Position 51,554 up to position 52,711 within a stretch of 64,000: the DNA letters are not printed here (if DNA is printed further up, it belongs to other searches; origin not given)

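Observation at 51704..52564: Free-standing protein built from an internal duplication of an 8-Cys/1-His module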

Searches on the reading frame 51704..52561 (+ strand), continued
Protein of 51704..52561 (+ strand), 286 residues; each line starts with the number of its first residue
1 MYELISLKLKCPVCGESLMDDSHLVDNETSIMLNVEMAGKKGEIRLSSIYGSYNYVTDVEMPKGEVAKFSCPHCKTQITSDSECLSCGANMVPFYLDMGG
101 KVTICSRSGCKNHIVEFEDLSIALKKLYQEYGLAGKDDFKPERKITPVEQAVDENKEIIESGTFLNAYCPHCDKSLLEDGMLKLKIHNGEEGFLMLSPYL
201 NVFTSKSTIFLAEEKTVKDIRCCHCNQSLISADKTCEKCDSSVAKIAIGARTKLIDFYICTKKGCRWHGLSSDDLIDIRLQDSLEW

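Call 29: find_related_loci(query=A1, collection=genome_contigs, flank=8000)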
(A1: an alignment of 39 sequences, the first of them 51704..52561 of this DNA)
Query A1 (286 aa) in genome_contigs; peptide patterns used: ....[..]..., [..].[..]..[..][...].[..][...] (x = any residue, [..] = any of these).
279 stretches matched a pattern; 184 encode a relative of the query (tblastn E <= 1e-3); the best 80 are kept; 80 distinct loci.
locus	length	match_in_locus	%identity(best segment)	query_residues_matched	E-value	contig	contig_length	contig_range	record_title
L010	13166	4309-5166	81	1-286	4e-164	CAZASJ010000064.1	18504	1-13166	MAG TPA_asm: uncultured Bacteroidales bacterium isolate binchicken_co42_2 genome assembly, contig: NODE_3992_length_1850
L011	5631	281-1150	82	1-286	1e-164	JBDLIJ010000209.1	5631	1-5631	MAG: Bacteroidota bacterium isolate MAG023 MAG023_209, whole genome shotgun sequence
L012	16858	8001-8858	81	1-286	1e-162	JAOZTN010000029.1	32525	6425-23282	MAG: Bacteroidales bacterium isolate GMC8_bin_15 GMC8_647_length_32525_cov_17.538097, whole genome shotgun sequence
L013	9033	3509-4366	81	1-286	1e-161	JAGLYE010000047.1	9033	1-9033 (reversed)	MAG: Bacteroidales bacterium isolate RS_13_16 ZL320.bin.16.fa_47, whole genome shotgun sequence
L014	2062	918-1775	80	1-286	3e-172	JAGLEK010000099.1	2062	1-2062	MAG: Bacteroidales bacterium isolate SW_4_6 ROV167.bin.6.fa_99, whole genome shotgun sequence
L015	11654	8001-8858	80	1-286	5e-160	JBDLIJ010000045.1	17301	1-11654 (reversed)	MAG: Bacteroidota bacterium isolate MAG023 MAG023_45, whole genome shotgun sequence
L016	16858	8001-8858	80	1-286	4e-159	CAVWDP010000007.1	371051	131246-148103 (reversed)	MAG: uncultured Bacteroidales bacterium isolate MFD03804.bin.2.200 genome assembly, contig: contig_75545, whole genome s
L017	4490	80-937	78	1-286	1e-162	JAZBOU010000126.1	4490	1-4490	MAG: Bacteroidales bacterium isolate bin.552 k117_4247185, whole genome shotgun sequence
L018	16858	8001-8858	79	1-286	2e-157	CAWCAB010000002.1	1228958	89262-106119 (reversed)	MAG: uncultured Bacteroidetes bacterium isolate MFD03804.bin.1.79 genome assembly, contig: contig_3984, whole genome sho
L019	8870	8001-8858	72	1-286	7e-141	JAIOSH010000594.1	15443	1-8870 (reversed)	MAG: Bacteroidales bacterium isolate SMBSF39 bin_16_k127_53363, whole genome shotgun sequence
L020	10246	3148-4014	74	1-286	1e-139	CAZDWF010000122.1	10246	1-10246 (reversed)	MAG TPA_asm: uncultured Bacteroidales bacterium isolate SRP167671_co2_84 genome assembly, contig: NODE_8336_length_10246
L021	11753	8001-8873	69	1-286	2e-137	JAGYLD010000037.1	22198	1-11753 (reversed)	MAG: Bacteroidales bacterium isolate M50B84 37, whole genome shotgun sequence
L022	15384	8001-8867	68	1-286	3e-136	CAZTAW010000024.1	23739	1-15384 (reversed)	MAG TPA_asm: uncultured Bacteroidales bacterium isolate SRP141376_co2_262 genome assembly, contig: NODE_4489_length_2373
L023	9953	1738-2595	94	1-286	0e+0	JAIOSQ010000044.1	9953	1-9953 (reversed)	MAG: Bacteroidales bacterium isolate SMBSF48 bin_32_k127_49640, whole genome shotgun sequence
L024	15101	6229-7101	69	1-286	2e-135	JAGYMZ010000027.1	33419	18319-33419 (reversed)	MAG: Bacteroidales bacterium isolate M55B132 27, whole genome shotgun sequence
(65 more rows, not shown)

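Call 71: search_protein_families(library=pfam, proteins=[P0174, P0186, P0195, P0213, P0158, P0196, P0240, P0270, P0222], max_evalue=0.0001)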
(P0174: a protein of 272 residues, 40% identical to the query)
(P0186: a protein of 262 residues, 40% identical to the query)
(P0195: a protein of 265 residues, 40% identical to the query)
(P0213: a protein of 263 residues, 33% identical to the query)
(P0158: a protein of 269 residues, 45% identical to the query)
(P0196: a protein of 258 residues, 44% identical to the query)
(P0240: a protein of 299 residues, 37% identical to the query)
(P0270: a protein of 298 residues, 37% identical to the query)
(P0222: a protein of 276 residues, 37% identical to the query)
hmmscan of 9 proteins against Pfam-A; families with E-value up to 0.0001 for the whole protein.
P0174 (272 aa): 1 family
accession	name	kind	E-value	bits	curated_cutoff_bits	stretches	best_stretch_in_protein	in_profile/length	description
PF00571.33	CBS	-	3.2e-08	34.2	24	0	128-168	7-46/57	CBS domain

P0186 (262 aa): 1 family
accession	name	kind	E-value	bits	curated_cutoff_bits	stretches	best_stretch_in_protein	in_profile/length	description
PF00571.33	CBS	-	4e-22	78.7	24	2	122-176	1-55/57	CBS domain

P0195 (265 aa): 1 family
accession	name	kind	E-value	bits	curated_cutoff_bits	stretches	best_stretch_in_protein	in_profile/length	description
PF00571.33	CBS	-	1.9e-25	89.4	24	2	122-176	1-55/57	CBS domain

P0213 (263 aa): 1 family
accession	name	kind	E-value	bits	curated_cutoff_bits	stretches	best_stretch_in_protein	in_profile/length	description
PF00571.33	CBS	-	3.1e-15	56.7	24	2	122-174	1-53/57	CBS domain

P0158 (269 aa): 0 families

P0196 (258 aa): 1 family
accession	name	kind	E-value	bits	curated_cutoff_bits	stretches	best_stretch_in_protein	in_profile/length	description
PF14691.11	Fer4_20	-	4.2e-14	52.8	25.8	1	154-204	1-51/113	Dihydroprymidine dehydrogenase domain II, 4Fe-4S cluster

P0240 (299 aa): 1 family
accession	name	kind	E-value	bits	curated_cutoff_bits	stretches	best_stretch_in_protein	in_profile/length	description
PF01257.25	2Fe-2S_thioredx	-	1e-41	142.6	24.8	1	29-163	10-144/145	Thioredoxin-like [2Fe-2S] ferredoxin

P0270 (298 aa): 1 family
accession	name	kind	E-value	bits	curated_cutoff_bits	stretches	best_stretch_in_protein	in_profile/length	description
PF01257.25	2Fe-2S_thioredx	-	4.3e-44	150.3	24.8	1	31-162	12-143/145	Thioredoxin-like [2Fe-2S] ferredoxin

P0222 (276 aa): 1 family
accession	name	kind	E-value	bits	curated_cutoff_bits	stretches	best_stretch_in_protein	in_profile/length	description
PF01257.25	2Fe-2S_thioredx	-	2.8e-30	105.5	24.8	1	14-147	10-143/145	Thioredoxin-like [2Fe-2S] ferredoxin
